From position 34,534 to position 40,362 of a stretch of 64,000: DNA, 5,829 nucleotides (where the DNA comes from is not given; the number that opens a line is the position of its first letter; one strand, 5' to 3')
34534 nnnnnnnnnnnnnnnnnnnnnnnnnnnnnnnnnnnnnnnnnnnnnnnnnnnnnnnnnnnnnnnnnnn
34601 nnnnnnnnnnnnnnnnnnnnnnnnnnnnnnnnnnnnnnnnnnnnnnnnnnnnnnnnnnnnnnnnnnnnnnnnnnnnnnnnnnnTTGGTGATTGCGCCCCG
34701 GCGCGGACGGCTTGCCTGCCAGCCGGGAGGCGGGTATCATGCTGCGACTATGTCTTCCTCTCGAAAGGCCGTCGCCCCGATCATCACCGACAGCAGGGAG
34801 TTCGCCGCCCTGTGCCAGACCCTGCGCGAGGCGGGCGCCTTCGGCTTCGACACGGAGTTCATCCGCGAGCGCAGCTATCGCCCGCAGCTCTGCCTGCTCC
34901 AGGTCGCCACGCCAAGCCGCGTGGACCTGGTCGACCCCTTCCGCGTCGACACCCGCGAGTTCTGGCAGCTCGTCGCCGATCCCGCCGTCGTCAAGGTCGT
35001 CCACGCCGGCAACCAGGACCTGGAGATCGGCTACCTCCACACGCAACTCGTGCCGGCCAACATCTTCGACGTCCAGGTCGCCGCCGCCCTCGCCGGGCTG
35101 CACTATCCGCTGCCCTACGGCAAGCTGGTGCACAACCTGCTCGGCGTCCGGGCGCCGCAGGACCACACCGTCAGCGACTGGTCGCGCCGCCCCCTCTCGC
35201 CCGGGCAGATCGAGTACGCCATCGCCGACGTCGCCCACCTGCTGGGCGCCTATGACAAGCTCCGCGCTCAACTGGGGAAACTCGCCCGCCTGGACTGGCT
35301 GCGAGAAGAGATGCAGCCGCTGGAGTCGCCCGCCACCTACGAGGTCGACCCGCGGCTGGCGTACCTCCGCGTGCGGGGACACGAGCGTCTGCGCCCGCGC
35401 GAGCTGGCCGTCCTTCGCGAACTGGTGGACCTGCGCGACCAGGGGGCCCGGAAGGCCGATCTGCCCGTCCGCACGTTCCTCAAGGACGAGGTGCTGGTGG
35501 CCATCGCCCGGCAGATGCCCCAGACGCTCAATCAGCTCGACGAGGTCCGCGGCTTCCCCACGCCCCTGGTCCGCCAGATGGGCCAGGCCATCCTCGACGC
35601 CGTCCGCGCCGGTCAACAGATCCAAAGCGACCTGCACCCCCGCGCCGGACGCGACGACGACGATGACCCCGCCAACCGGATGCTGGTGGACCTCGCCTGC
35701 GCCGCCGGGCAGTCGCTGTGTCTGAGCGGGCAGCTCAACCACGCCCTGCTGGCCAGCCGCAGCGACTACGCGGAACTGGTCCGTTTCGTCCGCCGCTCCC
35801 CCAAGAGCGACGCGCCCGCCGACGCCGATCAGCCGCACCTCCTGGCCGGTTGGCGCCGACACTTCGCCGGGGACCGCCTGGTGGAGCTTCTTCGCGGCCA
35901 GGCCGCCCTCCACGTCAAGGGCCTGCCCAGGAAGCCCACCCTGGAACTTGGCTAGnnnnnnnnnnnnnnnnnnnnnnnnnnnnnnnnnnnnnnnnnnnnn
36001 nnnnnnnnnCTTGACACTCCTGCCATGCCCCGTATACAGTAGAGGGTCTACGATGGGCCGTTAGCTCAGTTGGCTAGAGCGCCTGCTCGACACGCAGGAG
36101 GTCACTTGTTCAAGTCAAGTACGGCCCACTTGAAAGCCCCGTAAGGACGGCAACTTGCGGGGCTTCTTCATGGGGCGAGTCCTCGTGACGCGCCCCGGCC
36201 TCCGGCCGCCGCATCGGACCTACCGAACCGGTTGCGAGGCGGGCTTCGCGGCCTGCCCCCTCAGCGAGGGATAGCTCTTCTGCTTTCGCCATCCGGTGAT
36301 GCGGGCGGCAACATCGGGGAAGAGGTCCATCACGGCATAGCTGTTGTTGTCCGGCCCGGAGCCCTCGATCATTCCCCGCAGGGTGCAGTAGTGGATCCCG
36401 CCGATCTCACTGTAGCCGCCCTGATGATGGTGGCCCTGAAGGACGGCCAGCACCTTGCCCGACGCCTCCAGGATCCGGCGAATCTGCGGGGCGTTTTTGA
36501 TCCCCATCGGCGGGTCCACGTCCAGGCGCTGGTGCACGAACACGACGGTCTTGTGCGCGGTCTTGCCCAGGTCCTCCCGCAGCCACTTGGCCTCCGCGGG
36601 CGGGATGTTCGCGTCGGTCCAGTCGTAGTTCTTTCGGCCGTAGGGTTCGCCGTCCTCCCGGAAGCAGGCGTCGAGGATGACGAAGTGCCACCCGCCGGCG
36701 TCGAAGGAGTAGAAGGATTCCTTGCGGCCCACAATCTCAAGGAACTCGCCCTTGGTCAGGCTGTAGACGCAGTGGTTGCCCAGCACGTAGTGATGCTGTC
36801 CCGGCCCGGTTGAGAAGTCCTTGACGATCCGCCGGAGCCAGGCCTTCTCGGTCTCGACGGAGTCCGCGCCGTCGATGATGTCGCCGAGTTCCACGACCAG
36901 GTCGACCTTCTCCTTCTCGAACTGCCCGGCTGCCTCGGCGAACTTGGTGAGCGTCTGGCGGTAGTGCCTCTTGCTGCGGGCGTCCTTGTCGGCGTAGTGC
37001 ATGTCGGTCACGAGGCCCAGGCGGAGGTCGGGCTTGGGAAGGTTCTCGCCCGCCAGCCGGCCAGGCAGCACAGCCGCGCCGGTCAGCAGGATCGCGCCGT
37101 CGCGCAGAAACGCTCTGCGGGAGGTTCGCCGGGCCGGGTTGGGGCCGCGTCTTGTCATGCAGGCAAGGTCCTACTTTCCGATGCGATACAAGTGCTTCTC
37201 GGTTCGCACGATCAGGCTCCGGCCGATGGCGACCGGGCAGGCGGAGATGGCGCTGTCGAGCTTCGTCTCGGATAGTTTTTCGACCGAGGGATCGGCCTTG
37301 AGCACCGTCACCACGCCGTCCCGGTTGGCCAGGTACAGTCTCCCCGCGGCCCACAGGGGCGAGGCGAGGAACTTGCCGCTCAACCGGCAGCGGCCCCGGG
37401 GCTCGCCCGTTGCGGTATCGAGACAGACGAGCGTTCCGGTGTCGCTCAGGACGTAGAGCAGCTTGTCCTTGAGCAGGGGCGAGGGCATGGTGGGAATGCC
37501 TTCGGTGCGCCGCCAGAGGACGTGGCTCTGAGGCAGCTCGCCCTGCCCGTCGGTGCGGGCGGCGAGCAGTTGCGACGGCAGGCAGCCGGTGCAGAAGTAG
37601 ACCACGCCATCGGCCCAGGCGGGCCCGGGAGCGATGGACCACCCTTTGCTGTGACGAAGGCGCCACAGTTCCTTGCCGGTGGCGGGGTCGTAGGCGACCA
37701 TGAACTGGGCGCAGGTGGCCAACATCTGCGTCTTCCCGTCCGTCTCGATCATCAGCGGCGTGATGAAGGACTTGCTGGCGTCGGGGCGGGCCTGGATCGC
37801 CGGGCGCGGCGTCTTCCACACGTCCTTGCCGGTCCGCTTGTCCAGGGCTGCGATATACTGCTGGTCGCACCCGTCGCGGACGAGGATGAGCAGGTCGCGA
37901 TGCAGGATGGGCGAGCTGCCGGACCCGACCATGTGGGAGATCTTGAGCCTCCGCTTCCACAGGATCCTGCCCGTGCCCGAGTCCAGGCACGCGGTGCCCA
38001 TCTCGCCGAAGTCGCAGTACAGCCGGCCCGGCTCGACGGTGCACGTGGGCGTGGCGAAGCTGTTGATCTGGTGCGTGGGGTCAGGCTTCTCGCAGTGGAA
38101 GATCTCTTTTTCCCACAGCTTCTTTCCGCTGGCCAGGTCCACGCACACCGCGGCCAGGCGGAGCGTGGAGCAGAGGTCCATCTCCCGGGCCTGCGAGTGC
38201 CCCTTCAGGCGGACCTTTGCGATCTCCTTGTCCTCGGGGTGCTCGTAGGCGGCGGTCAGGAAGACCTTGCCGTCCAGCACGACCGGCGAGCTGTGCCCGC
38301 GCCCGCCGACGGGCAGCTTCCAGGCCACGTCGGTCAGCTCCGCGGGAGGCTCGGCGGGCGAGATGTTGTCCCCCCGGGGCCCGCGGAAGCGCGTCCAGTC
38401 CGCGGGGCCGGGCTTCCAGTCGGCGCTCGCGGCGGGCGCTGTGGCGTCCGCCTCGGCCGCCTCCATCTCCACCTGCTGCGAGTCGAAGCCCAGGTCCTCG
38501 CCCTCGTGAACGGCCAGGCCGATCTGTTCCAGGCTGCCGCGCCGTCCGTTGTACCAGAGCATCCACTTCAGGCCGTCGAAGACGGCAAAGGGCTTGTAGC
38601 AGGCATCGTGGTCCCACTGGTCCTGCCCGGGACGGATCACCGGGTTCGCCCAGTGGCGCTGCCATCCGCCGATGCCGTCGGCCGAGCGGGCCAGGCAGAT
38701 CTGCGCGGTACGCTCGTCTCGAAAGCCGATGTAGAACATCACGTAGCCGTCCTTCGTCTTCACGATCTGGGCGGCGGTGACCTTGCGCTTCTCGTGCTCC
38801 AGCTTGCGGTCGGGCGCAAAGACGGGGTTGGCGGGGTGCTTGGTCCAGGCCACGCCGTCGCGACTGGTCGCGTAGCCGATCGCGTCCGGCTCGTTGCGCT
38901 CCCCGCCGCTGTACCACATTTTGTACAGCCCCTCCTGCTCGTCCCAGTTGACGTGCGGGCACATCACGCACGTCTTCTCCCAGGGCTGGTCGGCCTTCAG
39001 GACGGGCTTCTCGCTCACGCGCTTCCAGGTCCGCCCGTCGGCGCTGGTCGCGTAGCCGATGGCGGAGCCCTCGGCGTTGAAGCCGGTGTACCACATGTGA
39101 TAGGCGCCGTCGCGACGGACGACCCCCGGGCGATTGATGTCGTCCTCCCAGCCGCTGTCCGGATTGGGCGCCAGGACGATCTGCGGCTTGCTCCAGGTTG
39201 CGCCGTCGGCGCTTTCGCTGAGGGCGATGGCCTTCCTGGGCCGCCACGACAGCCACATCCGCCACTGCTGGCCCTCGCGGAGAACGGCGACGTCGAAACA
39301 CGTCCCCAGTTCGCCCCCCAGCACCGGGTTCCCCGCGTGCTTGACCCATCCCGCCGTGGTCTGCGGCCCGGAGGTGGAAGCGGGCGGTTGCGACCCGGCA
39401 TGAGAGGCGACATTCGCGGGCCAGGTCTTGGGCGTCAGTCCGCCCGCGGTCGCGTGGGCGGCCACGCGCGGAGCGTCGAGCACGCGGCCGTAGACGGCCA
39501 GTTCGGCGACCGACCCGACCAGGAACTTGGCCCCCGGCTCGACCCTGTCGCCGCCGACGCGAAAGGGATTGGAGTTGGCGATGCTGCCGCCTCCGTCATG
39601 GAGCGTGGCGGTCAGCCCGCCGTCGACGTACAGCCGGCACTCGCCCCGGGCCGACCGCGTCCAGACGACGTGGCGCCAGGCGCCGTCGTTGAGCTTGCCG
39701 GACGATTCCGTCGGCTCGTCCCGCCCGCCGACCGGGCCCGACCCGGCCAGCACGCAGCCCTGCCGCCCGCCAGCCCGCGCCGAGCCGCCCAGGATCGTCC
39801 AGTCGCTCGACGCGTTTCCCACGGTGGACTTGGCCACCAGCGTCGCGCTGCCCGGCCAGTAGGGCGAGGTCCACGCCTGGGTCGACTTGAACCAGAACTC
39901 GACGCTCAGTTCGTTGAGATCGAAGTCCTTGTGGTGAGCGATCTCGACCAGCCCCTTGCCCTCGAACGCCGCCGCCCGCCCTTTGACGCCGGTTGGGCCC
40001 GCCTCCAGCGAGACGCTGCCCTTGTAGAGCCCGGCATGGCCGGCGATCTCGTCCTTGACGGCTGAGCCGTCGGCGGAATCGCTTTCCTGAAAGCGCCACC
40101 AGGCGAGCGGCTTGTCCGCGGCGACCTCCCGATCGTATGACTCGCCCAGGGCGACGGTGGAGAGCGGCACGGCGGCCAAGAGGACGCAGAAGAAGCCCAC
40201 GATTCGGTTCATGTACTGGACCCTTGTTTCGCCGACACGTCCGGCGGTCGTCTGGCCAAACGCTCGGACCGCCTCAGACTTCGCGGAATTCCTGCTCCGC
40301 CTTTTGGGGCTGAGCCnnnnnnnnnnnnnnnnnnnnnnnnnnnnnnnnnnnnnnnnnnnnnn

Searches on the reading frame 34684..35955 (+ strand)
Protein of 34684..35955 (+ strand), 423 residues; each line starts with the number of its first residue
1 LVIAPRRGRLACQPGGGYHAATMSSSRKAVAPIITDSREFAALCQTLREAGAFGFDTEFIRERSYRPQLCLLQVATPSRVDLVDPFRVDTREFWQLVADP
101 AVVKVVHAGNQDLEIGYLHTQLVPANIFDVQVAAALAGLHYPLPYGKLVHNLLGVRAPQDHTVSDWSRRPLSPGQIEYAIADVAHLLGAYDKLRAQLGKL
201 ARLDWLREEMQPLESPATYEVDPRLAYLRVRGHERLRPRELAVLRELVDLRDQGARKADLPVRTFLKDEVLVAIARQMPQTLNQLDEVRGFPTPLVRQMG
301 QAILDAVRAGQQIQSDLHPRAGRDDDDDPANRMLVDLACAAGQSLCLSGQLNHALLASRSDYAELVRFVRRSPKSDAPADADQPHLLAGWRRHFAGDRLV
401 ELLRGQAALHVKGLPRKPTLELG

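Call 90: search_protein_families(library=pfam, proteins=[window:34684-35955:+], max_evalue=0.00001)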
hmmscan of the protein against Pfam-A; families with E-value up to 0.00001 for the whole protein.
window:34684-35955:+ (423 aa): 2 families
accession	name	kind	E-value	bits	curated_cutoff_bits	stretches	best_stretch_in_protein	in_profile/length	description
PF01612.26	DNA_pol_A_exo1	-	1.2e-28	100.5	23.6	1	33-197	3-172/173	3'-5' exonuclease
PF00570.28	HRDC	-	7.1e-15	55.2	23.8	1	240-307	1-68/68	HRDC domain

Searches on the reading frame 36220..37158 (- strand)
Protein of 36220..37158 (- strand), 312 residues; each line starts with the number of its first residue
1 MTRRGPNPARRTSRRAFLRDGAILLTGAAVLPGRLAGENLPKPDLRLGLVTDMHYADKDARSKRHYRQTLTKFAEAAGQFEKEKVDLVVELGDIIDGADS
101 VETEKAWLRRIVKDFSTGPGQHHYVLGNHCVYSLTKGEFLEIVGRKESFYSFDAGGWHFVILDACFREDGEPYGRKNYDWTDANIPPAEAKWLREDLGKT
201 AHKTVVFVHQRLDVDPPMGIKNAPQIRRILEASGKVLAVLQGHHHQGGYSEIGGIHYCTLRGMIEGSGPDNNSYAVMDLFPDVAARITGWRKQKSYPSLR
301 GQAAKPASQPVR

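Call 90: search_protein_families(library=pfam, proteins=[window:36220-37158:-], max_evalue=0.00001)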
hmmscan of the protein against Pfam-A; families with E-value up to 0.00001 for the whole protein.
window:36220-37158:- (312 aa): 2 families
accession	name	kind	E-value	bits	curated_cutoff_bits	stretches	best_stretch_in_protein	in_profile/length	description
PF00149.33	Metallophos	-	2.7e-10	41.4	21.5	1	46-246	2-190/191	Calcineurin-like phosphoesterase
PF12850.12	Metallophos_2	-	4.2e-07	30.5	27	1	46-278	2-150/154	Calcineurin-like phosphoesterase superfamily domain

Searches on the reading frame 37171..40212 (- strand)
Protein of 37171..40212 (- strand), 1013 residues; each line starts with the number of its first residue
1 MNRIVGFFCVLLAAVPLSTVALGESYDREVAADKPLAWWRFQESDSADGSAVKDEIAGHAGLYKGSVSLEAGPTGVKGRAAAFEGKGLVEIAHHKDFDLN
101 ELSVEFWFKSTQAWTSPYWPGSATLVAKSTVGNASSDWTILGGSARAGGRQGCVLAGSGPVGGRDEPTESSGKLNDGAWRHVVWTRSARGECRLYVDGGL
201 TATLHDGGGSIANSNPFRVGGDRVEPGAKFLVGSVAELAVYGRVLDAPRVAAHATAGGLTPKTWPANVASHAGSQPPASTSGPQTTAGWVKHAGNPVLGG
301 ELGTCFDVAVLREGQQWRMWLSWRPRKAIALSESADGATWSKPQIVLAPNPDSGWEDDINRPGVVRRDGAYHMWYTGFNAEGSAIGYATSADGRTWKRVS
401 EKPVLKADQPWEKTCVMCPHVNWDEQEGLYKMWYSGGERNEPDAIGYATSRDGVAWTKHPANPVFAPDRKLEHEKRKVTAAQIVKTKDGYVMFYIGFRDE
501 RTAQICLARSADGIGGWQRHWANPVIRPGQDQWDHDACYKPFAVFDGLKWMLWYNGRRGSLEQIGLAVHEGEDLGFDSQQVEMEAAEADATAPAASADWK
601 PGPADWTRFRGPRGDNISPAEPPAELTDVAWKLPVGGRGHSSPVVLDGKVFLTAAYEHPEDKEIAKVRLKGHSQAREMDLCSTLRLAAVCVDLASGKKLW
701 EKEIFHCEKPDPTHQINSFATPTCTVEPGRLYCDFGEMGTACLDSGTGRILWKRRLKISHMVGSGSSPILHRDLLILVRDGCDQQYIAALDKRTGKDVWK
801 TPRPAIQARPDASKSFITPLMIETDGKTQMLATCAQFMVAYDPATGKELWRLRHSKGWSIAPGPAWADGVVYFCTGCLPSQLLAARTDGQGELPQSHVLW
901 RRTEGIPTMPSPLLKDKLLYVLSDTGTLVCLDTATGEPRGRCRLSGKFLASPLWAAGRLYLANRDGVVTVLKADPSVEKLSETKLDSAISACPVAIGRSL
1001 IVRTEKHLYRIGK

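Call 90: search_protein_families(library=pfam, proteins=[window:37171-40212:-], max_evalue=0.00001)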
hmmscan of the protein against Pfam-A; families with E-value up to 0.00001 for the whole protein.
window:37171-40212:- (1013 aa): 5 families
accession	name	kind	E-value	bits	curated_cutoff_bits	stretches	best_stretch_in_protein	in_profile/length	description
PF13360.13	PQQ_2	-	2.6e-26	93.1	27.6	2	690-853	7-145/233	Outer membrane protein assembly factor BamB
PF13385.13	Laminin_G_3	-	4.2e-17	63.1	27.6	1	86-251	4-151/151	Concanavalin A-like lectin/glucanases superfamily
PF13570.13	Beta-prop_ACSF4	-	2e-13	50.9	133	1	741-998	32-266/329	Beta-alanine-activating enzyme, beta-propeller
PF00251.26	Glyco_hydro_32N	-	1.2e-08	35.3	22.1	0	332-458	43-171/307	Glycosyl hydrolases family 32 N-terminal domain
PF04041.19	Glyco_hydro_130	-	7.2e-08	32.2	26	0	434-512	58-132/320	beta-1,4-mannooligosaccharide phosphorylase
